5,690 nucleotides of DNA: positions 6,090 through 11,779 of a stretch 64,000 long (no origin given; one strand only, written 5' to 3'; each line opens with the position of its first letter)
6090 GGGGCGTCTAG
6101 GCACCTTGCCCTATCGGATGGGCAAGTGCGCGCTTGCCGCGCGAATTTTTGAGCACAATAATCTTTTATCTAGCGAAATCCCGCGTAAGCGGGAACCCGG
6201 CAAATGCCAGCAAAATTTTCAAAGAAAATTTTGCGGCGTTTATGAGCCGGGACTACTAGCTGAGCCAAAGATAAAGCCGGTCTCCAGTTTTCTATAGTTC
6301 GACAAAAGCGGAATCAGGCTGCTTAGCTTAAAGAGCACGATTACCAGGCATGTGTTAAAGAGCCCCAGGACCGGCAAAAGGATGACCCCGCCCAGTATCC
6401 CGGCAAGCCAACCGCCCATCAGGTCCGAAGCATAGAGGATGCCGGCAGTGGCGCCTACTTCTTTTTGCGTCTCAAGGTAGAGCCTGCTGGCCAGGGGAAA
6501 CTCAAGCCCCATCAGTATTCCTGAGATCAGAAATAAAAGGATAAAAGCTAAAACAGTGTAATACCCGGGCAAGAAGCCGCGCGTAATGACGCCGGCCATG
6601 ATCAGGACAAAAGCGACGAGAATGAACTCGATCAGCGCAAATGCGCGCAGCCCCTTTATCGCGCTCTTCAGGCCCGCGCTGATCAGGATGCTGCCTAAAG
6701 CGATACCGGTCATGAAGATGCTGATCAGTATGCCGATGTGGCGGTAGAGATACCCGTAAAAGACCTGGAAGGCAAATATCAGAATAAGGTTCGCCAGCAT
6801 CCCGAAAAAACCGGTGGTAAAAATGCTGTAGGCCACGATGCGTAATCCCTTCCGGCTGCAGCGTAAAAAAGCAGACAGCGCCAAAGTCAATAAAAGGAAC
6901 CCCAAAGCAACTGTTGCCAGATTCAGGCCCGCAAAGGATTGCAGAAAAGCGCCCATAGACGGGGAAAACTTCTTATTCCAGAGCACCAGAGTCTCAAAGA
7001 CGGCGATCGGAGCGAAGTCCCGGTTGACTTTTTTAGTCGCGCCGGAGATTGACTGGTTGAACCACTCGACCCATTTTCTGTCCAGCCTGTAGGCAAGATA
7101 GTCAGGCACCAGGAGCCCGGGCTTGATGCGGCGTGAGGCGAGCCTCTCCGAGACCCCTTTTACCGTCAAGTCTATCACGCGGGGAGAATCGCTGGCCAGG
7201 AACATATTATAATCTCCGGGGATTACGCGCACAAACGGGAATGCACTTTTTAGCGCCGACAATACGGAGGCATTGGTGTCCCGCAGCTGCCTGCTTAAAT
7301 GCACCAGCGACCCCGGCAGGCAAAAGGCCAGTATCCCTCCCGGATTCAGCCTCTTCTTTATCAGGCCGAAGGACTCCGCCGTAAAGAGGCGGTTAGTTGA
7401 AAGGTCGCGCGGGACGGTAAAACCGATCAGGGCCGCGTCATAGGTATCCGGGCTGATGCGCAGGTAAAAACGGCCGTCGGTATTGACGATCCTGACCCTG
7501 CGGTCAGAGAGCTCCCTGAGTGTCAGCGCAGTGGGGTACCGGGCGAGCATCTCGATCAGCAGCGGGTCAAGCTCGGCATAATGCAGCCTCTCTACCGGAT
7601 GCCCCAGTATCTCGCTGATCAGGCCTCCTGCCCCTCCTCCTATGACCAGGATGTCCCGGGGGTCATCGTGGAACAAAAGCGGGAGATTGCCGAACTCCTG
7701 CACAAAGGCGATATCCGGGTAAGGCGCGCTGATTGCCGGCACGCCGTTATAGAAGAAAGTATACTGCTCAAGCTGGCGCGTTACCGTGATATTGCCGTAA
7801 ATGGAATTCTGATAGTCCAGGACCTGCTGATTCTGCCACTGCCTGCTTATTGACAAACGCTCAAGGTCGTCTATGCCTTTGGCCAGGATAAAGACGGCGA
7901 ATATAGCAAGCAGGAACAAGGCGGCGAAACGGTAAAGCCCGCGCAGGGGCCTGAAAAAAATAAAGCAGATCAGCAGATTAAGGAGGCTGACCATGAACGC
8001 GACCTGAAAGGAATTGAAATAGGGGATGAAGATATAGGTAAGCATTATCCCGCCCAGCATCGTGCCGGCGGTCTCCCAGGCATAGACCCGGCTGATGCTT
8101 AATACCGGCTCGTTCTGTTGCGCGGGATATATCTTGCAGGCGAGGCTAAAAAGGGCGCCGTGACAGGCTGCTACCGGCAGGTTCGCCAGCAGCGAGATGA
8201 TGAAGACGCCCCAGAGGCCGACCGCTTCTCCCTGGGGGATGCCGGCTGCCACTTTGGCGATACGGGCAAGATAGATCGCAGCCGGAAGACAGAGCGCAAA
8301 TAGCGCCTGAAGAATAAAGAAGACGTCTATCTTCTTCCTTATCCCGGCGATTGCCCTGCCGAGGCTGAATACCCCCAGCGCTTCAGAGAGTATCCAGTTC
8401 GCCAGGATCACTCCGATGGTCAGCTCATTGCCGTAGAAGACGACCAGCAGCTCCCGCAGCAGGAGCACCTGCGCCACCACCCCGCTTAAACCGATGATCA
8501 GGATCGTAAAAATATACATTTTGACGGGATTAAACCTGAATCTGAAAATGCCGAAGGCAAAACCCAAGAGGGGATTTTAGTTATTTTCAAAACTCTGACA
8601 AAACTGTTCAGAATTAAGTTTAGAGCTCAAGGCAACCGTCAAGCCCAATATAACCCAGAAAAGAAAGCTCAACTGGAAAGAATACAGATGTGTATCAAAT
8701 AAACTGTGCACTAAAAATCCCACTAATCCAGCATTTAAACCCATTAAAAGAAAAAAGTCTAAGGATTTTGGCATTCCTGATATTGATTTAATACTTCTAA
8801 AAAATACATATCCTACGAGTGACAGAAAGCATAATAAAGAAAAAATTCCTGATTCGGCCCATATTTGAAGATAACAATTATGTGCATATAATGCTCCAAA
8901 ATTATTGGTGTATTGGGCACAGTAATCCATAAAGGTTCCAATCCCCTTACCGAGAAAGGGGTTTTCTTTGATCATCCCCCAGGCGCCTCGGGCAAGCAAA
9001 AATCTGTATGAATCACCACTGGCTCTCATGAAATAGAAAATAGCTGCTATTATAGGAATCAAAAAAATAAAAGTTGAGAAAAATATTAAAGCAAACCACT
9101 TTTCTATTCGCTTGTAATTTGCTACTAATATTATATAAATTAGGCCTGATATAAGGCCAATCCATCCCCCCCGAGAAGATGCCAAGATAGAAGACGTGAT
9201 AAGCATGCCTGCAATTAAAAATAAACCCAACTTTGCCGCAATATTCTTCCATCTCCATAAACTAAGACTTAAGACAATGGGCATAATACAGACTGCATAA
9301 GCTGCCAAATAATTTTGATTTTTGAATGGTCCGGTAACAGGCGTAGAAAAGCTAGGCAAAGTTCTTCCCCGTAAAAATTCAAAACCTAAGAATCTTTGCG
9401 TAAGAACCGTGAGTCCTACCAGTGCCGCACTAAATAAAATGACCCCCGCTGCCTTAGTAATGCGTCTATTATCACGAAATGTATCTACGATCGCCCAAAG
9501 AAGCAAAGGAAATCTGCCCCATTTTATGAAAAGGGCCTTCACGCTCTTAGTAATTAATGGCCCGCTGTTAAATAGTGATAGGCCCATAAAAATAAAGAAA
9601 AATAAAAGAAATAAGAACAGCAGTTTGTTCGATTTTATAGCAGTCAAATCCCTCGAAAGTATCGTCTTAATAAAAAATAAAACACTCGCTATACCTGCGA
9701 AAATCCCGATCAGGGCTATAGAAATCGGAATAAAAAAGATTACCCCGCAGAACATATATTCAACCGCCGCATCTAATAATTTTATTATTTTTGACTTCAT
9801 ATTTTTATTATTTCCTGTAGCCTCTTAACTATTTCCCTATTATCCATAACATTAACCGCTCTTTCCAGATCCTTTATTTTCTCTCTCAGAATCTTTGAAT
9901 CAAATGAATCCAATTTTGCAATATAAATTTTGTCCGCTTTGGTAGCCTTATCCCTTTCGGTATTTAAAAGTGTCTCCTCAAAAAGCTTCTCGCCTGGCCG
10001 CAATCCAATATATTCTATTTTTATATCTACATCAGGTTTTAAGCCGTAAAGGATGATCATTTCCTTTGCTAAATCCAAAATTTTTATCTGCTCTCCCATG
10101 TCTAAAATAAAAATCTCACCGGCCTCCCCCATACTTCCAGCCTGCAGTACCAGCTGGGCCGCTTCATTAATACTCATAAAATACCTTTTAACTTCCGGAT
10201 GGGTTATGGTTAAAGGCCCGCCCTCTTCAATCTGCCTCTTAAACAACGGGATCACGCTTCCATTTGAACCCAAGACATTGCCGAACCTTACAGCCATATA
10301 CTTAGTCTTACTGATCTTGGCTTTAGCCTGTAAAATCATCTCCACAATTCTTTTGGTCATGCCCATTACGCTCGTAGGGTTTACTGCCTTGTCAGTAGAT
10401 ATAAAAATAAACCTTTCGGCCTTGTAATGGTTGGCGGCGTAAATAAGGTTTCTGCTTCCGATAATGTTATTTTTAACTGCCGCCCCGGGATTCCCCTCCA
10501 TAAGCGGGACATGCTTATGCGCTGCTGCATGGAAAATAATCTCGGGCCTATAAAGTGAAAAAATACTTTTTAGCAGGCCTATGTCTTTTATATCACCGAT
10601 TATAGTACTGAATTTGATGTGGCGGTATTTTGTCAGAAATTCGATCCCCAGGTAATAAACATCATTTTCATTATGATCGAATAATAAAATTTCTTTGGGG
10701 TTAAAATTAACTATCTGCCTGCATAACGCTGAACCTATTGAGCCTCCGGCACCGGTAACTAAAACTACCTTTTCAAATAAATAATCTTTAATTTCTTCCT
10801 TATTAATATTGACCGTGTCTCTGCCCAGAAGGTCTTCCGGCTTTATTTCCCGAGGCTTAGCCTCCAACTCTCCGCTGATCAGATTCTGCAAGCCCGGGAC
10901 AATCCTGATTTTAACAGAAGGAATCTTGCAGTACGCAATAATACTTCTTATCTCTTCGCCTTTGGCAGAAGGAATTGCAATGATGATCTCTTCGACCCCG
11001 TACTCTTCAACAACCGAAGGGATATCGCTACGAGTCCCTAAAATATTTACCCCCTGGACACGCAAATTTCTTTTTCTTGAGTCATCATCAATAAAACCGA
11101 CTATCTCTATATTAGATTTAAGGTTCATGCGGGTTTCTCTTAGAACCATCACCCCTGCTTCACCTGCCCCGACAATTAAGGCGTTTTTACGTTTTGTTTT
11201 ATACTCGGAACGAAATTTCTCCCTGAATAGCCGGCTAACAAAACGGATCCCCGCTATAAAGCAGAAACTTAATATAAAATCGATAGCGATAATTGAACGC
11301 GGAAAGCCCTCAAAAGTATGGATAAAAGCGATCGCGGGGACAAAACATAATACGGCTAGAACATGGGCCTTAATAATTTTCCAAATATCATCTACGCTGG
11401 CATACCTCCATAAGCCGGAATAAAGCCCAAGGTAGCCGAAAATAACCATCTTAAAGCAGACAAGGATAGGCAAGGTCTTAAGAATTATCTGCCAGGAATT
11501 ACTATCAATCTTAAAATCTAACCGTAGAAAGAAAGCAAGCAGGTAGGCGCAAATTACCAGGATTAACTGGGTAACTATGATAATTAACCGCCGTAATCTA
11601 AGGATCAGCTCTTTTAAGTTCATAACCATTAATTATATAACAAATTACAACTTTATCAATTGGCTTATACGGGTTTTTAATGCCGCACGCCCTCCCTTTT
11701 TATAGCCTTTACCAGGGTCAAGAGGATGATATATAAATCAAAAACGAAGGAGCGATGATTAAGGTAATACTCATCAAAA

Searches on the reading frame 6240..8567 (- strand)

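Call 34: search_protein_families(library=pfam, proteins=[window:6240-8567:-], max_evalue=0.00001)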
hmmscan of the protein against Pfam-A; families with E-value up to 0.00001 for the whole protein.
window:6240-8567:- (775 aa): 1 family
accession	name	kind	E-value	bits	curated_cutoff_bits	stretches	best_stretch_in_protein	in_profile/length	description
PF01564.23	Spermine_synth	-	2.9e-18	66.5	22.9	1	293-415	9-130/186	Spermine/spermidine synthase domain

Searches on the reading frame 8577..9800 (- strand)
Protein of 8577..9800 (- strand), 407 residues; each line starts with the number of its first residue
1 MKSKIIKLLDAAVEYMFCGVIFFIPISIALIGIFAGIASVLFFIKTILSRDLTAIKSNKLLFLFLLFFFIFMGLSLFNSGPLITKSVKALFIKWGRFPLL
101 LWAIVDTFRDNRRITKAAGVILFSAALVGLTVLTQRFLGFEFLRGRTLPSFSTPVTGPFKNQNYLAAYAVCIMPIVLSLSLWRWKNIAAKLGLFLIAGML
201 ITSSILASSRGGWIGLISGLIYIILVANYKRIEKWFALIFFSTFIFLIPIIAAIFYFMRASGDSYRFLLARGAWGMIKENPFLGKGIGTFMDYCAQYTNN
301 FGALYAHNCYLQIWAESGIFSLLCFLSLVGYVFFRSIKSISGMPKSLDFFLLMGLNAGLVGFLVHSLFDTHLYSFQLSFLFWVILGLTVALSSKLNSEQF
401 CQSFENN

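Call 7: search_protein_families(library=pfam, proteins=[window:8577-9800:-], max_evalue=0.00001)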
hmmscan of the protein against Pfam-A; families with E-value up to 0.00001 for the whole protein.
window:8577-9800:- (407 aa): 1 family
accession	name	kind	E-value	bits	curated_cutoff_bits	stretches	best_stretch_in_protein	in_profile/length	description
PF04932.20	Wzy_C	-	1.7e-14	54.3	31.7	1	200-326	6-149/149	O-Antigen ligase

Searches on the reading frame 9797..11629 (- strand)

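Call 7: search_protein_families(library=pfam, proteins=[window:9797-11629:-], max_evalue=0.00001)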
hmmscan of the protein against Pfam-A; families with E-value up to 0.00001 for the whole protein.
window:9797-11629:- (610 aa): 6 families
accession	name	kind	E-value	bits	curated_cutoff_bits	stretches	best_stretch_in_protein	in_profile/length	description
PF02719.21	Polysacc_synt_2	-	2.5e-117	391.7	20.2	1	289-572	1-292/293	Polysaccharide biosynthesis protein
PF01370.27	Epimerase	-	5.4e-25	88.6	20.9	1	289-507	1-237/240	NAD dependent epimerase/dehydratase family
PF13727.12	CoA_binding_3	-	5.5e-22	79.1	25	1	68-245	4-175/175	CoA-binding domain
PF16363.11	GDP_Man_Dehyd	-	3e-15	57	27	1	290-413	1-130/332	GDP-mannose 4,6 dehydratase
PF04321.23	RmlD_sub_bind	-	1.2e-10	41.4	27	1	289-458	3-157/287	RmlD substrate binding domain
PF01073.25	3Beta_HSD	-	2.5e-10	40.3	22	1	290-457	1-162/280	3-beta hydroxysteroid dehydrogenase/isomerase family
